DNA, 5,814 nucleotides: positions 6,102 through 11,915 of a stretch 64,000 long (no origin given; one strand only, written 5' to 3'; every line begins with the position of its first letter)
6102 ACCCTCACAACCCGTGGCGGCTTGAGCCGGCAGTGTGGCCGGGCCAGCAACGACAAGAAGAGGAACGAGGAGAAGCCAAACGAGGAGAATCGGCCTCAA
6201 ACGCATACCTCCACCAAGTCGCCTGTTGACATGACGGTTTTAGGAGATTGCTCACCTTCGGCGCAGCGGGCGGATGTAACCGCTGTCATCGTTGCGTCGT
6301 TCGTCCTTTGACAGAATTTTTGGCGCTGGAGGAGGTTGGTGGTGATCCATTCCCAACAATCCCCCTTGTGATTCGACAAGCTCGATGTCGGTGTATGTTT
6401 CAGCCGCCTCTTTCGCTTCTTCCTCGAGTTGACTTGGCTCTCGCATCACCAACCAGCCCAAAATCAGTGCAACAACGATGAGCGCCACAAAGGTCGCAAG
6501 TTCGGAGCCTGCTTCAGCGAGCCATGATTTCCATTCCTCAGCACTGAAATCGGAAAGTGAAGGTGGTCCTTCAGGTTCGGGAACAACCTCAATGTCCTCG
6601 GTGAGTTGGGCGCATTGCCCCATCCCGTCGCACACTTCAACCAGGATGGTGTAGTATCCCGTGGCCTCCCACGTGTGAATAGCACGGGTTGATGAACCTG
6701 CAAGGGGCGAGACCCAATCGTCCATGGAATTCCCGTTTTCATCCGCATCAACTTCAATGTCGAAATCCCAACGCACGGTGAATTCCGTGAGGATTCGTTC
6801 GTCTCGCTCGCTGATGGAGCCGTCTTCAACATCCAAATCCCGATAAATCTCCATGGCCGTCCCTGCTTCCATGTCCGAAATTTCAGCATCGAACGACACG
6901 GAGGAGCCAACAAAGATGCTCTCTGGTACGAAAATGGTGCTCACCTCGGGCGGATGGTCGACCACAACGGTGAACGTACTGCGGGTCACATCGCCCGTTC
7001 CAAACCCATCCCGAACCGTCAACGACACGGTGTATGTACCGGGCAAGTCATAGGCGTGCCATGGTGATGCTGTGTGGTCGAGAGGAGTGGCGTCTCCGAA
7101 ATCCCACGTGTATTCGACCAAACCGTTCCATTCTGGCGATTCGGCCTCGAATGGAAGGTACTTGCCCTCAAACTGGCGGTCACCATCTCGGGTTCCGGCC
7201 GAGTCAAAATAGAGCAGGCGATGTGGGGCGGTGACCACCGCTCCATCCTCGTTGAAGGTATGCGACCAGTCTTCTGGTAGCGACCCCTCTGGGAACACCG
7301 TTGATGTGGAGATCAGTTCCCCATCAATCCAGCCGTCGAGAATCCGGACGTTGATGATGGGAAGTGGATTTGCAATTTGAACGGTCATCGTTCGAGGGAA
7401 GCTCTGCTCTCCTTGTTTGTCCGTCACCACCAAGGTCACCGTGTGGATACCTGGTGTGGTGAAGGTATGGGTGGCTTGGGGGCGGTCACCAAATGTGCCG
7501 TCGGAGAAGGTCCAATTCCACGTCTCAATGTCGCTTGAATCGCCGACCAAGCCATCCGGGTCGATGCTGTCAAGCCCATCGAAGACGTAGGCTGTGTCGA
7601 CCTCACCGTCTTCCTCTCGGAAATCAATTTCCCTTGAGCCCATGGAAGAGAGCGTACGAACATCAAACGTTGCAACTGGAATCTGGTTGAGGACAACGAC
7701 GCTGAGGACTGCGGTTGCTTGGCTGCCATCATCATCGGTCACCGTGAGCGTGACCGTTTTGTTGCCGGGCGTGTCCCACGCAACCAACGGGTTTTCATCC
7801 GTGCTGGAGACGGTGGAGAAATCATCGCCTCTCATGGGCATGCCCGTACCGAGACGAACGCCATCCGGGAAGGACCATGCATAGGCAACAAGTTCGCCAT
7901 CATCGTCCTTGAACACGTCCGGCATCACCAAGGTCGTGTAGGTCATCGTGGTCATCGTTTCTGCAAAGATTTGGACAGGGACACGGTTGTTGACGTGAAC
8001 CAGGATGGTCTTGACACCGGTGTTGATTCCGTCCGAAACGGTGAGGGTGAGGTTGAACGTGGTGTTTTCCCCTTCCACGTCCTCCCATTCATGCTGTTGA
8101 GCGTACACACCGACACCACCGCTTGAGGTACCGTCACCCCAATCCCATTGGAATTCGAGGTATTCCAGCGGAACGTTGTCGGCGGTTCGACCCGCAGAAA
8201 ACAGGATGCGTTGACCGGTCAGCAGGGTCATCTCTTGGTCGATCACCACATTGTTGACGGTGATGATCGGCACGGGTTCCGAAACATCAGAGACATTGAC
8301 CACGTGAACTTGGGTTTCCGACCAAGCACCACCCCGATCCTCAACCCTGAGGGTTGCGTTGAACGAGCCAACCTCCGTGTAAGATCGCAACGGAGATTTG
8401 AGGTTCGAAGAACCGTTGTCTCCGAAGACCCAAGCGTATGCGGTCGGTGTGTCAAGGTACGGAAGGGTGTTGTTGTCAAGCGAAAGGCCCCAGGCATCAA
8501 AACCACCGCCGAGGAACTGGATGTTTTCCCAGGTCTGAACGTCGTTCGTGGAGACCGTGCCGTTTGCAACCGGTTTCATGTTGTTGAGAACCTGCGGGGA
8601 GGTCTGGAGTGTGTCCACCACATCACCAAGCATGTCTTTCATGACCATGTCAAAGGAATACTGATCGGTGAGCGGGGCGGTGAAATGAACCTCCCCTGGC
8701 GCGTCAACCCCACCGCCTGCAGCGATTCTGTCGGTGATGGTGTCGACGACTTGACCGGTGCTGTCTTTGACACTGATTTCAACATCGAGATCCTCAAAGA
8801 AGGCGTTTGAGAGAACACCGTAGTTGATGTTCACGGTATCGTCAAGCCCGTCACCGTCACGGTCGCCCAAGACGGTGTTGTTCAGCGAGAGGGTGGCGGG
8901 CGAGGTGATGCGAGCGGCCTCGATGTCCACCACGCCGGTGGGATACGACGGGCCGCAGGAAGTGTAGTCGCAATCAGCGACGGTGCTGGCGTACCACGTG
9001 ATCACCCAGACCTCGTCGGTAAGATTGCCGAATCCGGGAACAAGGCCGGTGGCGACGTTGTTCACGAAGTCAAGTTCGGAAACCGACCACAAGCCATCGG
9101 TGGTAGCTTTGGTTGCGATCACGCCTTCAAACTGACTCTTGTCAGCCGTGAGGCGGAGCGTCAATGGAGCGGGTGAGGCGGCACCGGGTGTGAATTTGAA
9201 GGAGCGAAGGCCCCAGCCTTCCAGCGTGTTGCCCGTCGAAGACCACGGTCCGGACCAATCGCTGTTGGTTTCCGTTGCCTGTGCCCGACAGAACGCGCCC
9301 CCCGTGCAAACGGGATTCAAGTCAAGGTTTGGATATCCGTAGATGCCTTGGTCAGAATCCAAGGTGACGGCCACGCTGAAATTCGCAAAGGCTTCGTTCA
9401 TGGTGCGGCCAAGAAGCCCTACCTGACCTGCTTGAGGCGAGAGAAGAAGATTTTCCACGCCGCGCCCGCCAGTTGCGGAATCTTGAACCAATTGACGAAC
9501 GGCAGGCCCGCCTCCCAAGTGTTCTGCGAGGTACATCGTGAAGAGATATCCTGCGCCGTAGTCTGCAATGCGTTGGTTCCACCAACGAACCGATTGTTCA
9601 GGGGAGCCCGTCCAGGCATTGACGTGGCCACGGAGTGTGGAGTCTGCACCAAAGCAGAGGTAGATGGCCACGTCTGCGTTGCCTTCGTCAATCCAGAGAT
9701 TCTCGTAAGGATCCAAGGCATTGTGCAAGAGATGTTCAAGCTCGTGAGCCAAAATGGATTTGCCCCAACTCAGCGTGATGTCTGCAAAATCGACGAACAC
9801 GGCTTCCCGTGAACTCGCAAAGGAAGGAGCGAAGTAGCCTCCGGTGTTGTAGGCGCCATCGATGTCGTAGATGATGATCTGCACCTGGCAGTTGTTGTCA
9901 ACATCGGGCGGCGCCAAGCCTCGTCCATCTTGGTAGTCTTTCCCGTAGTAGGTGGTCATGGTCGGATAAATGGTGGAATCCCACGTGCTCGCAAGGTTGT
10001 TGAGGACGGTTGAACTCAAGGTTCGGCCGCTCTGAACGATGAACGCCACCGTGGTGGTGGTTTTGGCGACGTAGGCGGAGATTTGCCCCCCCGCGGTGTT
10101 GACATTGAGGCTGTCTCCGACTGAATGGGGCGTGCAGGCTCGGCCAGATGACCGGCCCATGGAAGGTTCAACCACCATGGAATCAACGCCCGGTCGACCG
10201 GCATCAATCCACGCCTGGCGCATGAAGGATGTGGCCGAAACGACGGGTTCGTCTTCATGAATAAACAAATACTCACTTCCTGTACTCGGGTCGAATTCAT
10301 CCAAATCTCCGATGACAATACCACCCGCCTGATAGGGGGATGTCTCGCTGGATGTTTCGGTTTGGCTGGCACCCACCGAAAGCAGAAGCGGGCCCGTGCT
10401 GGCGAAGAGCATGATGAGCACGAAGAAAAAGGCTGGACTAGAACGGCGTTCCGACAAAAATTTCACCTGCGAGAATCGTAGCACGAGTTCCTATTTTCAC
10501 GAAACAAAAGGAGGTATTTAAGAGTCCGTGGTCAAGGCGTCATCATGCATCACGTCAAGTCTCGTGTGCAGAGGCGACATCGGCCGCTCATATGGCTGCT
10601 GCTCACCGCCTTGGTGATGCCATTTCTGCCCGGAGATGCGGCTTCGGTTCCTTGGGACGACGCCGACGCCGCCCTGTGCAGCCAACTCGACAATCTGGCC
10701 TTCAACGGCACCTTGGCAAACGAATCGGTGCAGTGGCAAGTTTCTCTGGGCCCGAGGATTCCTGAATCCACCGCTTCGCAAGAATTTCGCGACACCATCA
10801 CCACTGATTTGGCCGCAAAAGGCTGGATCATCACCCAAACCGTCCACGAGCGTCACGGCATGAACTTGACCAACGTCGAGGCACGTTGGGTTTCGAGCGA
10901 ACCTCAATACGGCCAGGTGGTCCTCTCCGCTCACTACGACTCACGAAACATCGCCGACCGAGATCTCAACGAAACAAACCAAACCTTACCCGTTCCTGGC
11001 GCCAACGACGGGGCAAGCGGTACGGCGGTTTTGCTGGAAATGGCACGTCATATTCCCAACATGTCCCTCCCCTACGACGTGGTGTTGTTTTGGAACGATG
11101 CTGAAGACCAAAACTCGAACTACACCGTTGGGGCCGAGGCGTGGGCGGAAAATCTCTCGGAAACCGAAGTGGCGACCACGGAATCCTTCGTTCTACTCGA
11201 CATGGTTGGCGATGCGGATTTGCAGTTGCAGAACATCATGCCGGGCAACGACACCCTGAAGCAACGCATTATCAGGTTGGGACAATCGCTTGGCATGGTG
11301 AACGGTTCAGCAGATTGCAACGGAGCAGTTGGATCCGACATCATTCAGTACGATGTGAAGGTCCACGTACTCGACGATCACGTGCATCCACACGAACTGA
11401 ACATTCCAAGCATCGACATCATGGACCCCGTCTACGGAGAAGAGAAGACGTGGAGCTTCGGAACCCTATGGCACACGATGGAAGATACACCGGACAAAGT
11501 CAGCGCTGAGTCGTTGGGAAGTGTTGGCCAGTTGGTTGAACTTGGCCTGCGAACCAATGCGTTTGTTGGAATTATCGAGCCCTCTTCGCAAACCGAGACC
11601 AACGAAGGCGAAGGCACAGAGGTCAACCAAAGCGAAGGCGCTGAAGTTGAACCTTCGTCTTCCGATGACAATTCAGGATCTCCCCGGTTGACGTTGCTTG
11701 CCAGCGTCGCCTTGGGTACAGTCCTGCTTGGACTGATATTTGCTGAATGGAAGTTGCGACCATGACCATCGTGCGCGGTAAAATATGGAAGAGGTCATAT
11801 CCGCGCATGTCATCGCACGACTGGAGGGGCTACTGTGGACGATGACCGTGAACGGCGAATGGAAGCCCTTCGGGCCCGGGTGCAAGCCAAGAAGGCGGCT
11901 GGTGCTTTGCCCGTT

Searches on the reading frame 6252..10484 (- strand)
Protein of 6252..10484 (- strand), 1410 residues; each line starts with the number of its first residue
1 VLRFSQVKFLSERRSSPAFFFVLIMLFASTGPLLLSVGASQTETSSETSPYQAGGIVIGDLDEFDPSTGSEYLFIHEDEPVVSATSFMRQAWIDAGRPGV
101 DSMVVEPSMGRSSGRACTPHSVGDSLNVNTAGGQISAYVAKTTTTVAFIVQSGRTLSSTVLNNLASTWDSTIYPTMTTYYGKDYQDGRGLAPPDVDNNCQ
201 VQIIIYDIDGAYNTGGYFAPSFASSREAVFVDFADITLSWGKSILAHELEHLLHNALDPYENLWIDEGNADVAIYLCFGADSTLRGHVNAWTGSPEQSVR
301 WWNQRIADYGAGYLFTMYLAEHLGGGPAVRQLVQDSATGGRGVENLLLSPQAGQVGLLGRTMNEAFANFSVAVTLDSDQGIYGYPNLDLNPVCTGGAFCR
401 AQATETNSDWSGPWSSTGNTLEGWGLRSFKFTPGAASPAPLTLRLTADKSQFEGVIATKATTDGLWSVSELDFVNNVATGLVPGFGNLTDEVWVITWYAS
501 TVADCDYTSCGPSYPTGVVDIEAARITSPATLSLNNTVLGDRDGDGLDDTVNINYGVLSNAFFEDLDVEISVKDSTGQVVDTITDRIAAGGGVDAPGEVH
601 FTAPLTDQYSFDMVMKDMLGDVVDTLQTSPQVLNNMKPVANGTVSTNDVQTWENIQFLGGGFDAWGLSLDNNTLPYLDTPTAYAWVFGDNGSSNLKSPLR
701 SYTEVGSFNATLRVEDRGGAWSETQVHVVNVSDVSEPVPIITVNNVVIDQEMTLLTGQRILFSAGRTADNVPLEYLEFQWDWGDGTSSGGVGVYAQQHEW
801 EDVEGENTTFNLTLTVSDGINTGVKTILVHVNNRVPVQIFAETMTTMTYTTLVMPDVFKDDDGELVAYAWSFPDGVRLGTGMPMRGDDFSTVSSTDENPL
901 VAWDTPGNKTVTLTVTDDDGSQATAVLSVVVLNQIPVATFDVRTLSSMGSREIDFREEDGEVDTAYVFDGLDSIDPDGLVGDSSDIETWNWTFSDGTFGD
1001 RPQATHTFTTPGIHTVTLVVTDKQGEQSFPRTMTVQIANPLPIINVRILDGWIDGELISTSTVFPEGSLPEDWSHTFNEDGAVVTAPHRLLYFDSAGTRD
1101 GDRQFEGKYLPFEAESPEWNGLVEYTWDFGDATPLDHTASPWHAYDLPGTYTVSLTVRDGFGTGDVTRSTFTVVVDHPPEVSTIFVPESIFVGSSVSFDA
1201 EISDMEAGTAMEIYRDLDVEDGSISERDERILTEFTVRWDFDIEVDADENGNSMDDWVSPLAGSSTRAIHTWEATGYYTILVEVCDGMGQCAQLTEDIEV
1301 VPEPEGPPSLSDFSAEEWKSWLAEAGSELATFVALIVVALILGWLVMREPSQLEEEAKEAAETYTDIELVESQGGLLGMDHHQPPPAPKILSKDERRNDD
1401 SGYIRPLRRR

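Call 25: search_protein_families(library=pfam, proteins=[window:6252-10484:-], max_evalue=0.001)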
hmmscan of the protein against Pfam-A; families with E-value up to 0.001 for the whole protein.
window:6252-10484:- (1410 aa): 3 families
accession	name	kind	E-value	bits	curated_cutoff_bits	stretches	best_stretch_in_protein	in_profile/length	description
PF18911.6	PKD_4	-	1.1e-49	166.9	27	4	1108-1174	18-84/85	PKD domain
PF00801.26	PKD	-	6e-29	100.3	23.5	3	983-1028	26-73/80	PKD domain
PF18981.6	InlK_D3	-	1.4e-05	25.5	25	0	895-926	38-69/75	Internalin K domain (D3/D4)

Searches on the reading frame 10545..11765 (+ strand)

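Call 25: search_protein_families(library=pfam, proteins=[window:10545-11765:+], max_evalue=0.001)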
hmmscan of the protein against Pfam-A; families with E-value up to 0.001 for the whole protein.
window:10545-11765:+ (406 aa): 1 family
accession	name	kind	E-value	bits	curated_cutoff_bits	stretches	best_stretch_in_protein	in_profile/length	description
PF04389.22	Peptidase_M28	-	4.4e-28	98.8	21.3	1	110-331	1-189/193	Peptidase family M28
